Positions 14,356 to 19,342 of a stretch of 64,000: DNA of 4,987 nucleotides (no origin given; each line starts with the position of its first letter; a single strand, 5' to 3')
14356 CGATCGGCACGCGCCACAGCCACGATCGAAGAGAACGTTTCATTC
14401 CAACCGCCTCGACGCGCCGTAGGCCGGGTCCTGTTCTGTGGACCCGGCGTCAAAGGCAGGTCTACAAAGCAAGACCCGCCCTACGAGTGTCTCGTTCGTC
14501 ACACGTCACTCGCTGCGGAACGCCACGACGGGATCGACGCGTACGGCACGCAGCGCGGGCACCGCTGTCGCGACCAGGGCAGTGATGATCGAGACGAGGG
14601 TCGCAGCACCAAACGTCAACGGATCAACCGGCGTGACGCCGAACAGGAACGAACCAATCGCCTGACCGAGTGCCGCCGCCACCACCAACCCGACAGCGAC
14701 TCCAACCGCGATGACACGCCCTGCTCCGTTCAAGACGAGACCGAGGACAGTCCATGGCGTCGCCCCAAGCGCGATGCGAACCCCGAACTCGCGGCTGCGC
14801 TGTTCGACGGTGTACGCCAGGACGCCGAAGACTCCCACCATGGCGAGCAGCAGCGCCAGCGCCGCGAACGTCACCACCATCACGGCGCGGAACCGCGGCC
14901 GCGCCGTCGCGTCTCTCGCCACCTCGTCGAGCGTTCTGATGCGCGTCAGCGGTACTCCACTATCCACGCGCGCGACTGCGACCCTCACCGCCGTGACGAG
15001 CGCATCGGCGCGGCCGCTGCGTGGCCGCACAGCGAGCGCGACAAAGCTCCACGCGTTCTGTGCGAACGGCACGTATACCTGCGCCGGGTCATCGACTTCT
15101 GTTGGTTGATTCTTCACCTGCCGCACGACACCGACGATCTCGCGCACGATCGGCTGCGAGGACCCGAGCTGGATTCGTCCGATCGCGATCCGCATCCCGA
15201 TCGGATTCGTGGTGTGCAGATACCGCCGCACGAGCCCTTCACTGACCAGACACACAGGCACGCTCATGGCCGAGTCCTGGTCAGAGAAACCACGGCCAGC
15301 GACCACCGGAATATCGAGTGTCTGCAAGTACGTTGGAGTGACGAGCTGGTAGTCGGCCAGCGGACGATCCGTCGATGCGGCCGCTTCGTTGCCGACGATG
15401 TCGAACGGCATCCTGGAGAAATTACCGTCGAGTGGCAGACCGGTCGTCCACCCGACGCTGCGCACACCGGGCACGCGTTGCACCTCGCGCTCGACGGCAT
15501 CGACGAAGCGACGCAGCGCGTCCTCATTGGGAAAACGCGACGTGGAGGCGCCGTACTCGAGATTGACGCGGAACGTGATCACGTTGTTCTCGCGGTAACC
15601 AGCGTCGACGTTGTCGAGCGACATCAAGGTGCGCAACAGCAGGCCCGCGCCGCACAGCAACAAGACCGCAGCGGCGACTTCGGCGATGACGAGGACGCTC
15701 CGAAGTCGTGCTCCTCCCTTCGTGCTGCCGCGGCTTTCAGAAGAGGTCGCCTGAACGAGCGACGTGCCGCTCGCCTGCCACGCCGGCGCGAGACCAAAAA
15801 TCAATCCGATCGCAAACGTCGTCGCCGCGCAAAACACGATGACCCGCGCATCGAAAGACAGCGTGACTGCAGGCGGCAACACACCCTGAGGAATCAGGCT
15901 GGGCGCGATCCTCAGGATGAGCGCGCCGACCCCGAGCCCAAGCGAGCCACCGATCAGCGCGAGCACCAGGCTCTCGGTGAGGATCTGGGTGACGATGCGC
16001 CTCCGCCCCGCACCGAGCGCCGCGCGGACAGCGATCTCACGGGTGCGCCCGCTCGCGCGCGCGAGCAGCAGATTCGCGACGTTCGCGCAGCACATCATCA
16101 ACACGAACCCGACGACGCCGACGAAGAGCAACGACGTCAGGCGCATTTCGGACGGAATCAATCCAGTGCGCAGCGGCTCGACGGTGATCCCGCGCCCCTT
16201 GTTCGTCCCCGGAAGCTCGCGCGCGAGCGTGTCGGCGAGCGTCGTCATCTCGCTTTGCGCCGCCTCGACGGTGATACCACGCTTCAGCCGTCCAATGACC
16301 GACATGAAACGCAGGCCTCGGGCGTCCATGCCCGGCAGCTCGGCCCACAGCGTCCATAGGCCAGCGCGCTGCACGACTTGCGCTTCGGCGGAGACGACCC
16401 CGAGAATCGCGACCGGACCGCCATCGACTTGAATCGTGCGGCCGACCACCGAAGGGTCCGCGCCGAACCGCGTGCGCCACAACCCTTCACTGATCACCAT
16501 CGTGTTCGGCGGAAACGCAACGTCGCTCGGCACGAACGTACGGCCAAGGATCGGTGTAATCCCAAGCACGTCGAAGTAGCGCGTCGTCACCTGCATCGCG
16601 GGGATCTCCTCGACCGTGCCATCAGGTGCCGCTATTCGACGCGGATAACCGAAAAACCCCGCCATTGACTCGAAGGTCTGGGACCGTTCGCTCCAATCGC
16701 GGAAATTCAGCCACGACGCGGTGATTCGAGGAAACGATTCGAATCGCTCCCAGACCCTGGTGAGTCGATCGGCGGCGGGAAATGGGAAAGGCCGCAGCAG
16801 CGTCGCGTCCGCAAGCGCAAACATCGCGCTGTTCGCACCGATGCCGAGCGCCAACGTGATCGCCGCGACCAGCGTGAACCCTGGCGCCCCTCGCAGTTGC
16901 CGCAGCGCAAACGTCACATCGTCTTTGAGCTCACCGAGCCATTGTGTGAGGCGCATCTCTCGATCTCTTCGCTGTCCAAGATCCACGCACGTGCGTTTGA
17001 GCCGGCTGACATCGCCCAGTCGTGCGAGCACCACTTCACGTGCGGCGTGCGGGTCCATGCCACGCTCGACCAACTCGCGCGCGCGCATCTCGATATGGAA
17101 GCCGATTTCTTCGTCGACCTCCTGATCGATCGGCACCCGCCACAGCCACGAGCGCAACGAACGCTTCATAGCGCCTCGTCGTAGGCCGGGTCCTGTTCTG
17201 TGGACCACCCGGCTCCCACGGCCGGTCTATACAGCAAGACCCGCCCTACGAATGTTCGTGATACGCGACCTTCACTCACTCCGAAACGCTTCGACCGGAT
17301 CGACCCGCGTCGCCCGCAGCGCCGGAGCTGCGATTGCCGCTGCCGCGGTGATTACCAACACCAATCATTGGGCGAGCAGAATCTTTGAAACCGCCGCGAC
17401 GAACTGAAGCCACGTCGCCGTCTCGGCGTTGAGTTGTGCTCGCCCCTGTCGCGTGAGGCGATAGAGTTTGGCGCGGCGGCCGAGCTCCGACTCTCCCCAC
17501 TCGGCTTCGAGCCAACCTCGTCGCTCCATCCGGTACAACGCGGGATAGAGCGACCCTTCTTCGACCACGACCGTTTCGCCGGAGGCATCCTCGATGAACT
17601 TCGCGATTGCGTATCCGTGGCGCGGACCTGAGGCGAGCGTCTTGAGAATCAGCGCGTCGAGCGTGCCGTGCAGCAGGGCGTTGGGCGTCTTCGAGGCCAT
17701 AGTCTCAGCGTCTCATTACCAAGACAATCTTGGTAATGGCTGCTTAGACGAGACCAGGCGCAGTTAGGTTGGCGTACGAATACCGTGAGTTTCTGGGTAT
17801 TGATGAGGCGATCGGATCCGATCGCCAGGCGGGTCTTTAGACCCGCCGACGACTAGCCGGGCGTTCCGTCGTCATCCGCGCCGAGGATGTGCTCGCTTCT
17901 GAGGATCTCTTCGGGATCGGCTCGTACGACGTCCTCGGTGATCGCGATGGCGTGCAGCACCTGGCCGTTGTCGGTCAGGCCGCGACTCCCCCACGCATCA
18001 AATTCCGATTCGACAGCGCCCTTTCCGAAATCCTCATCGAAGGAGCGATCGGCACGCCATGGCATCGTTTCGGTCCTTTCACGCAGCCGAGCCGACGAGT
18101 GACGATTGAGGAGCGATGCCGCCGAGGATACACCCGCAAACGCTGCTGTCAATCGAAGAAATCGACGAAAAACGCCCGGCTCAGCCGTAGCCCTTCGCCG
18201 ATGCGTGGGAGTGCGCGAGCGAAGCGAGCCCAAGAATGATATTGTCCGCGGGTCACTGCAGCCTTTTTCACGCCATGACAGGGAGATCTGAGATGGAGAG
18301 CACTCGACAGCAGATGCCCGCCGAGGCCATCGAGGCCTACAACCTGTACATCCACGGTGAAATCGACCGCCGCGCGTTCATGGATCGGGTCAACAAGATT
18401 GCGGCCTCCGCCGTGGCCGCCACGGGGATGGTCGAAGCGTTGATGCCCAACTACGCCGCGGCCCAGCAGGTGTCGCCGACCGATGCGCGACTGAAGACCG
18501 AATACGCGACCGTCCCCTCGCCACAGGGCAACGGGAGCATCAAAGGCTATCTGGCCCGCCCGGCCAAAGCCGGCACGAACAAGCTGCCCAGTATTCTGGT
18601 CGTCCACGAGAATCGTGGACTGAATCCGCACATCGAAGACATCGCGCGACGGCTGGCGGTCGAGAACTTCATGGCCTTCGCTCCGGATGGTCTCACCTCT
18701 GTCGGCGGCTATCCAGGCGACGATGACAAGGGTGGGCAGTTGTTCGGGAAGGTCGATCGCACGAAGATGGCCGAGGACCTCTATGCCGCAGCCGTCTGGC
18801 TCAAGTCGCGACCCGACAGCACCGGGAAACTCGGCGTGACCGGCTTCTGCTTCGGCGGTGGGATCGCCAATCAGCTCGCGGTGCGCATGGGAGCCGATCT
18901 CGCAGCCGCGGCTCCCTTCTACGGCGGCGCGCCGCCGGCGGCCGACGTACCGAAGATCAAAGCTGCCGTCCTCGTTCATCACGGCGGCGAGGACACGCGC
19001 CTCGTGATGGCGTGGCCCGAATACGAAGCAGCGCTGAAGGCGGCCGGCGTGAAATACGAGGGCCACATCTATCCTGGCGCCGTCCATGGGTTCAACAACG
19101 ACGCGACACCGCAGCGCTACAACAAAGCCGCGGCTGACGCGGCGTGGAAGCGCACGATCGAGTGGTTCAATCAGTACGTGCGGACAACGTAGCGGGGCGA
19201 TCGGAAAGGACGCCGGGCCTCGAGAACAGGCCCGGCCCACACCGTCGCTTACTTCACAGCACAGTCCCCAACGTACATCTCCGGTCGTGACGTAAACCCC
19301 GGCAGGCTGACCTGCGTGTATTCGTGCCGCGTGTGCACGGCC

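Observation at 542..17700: PadR-headed tandem array of six ATPase-less duplicated MacB/FtsX-type permeases: possibly a sensor bank rather than a transporter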

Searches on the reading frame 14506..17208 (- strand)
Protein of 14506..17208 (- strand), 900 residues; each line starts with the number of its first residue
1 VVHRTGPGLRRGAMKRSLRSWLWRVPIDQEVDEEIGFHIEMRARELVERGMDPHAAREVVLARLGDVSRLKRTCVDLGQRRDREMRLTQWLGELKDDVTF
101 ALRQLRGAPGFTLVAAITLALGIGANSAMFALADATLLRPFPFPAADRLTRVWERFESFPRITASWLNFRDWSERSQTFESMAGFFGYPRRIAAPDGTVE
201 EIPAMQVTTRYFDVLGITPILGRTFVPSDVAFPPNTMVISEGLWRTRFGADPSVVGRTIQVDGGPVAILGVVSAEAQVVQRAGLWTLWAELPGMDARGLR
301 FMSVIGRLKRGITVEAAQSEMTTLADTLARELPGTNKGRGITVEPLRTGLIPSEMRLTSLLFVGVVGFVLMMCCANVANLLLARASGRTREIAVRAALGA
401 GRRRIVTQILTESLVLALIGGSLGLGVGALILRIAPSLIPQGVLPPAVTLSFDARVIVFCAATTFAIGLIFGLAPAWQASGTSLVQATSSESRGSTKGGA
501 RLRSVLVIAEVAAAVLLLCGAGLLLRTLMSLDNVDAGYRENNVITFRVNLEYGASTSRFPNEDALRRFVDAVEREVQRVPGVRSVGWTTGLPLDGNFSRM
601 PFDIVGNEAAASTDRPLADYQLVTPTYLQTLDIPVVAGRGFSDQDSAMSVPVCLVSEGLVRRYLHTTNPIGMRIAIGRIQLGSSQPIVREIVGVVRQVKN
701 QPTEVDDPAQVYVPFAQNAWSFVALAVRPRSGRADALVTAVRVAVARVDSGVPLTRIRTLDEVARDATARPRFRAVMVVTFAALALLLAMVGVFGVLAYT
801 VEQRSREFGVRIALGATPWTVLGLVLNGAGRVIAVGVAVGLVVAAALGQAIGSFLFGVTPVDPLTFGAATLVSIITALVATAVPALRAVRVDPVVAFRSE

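Call 5: search_protein_families(library=pfam, proteins=[window:14506-17208:-], max_evalue=0.01)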
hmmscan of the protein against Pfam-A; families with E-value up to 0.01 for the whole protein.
window:14506-17208:- (900 aa): 2 families
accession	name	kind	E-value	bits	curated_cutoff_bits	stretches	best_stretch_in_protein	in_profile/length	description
PF12704.14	MacB_PCD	-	7.9e-34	118.2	27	2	112-323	1-206/207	MacB-like periplasmic core domain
PF02687.27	FtsX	-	2.2e-26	92.7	25.5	2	780-893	2-120/120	FtsX-like permease C-terminal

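Call 6: search_protein_families(library=ncbifam, proteins=[window:14506-17208:-], max_evalue=0.01)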
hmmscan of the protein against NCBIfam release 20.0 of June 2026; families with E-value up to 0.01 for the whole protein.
window:14506-17208:- (900 aa): 5 families
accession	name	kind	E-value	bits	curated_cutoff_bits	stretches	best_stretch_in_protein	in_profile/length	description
TIGR03434.1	ADOP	subfamily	3.2e-243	809.4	622.3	1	96-900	3-803/803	ADOP family duplicated permease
NF007826.0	PRK10535.1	equivalog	2.4e-27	95.5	966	2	205-488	370-645/648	macrolide ABC transporter ATP-binding protein/permease MacB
NF038403.1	perm_prefix_1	domain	3.3e-12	46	30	1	26-73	10-57/59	permease prefix domain 1-containing protein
NF038008.1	ABC_perm_DarB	equivalog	1.1e-06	26.9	700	1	364-558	278-467/777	darobactin export ABC transporter permease subunit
NF033228.1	div_inhib_SidA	equivalog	0.0023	17.8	35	1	359-380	8-27/29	cell division inhibitor SidA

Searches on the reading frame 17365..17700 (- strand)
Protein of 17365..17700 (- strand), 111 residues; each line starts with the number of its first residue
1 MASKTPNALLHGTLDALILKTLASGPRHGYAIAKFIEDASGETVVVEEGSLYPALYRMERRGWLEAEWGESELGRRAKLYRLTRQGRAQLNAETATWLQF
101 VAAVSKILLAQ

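Call 5: search_protein_families(library=pfam, proteins=[window:17365-17700:-], max_evalue=0.01)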
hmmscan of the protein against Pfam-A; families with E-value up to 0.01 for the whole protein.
window:17365-17700:- (111 aa): 2 families
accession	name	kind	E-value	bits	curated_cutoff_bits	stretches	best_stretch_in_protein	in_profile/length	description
PF03551.20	PadR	-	1.1e-22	80.2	27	1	18-91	1-74/75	Transcriptional regulator PadR-like family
PF13463.12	HTH_27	-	0.0085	16.8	22.2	0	42-86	26-68/68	Winged helix DNA-binding domain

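Call 6: search_protein_families(library=ncbifam, proteins=[window:17365-17700:-], max_evalue=0.01)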
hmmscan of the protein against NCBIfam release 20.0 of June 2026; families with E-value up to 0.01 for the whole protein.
window:17365-17700:- (111 aa): 5 families
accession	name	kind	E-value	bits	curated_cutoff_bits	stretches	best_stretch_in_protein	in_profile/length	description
TIGR03433.1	padR_acidobact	paralog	1e-39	134.7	101.8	1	11-108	2-99/101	PadR family transcriptional regulator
NF006931.0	PRK09416.1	equivalog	8.3e-10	39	112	1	17-91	47-116/135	PadR family transcriptional regulator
NF053635.1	TransRegRv3488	equivalog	1.9e-07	31.2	140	1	40-97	32-88/98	Rv3488 family transcriptional regulator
TIGR02719.1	repress_PhaQ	equivalog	8.8e-05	22.8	139.35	1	4-96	15-105/138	poly-beta-hydroxybutyrate-responsive repressor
TIGR02277.1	PaaX_trns_reg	equivalog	0.0035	16.9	264.55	1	44-92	30-73/279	phenylacetic acid degradation operon negative regulatory protein PaaX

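Call 11: find_encoding_contigs(protein=window:17365-17700:-, flank=10000, max_places=4)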
Protein window:17365-17700:- (111 aa): 1 contig read that carries it; 1 place shown.
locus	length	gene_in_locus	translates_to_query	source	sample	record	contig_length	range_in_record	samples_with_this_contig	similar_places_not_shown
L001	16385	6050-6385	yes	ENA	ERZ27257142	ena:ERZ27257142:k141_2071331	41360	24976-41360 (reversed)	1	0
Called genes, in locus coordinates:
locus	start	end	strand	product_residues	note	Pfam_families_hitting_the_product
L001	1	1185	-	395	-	?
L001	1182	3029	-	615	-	PF12796:Ank_2, PF13637:Ank_4 (weak), PF12796:Ank_2, PF00023:Ank (weak), PF13637:Ank_4 (weak), PF00023:Ank (weak), PF12796:Ank_2, PF00023:Ank, +5 more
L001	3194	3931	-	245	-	PF13442:Cytochrome_CBB3 (weak)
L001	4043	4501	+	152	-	-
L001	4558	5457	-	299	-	PF00326:Peptidase_S9 (faint), PF23678:YqhI (weak), PF01738:DLH, PF02129:Peptidase_S15 (weak)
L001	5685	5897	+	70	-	-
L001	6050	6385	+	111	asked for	PF03551:PadR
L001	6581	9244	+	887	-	PF12704:MacB_PCD, PF02687:FtsX, PF12704:MacB_PCD, PF02687:FtsX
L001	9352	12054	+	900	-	PF12704:MacB_PCD, PF02687:FtsX, PF12704:MacB_PCD, PF02687:FtsX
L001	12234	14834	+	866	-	PF12704:MacB_PCD, PF02687:FtsX, PF12704:MacB_PCD, PF02687:FtsX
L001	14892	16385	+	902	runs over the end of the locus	PF12704:MacB_PCD, PF02687:FtsX, PF12704:MacB_PCD, PF02687:FtsX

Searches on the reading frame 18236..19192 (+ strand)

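Call 57: search_protein_families(library=pfam, proteins=[window:18236-19192:+], max_evalue=0.001)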
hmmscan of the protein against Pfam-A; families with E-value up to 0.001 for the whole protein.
window:18236-19192:+ (318 aa): 5 families
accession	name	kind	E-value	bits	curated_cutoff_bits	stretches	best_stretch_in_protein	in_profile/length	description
PF01738.24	DLH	-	4.4e-50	170.7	21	1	102-314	1-216/217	Dienelactone hydrolase family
PF02129.25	Peptidase_S15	-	4.3e-07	30.3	23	1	108-231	11-129/262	X-Pro dipeptidyl-peptidase (S15 family)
PF23678.1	YqhI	-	1.5e-06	27.8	27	1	22-51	4-33/36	YqhI-like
PF00326.27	Peptidase_S9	-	1.3e-05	25.2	22.6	1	234-293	134-196/213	Prolyl oligopeptidase family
PF07859.19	Abhydrolase_3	-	3.1e-05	24.3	25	0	244-286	167-208/210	alpha/beta hydrolase fold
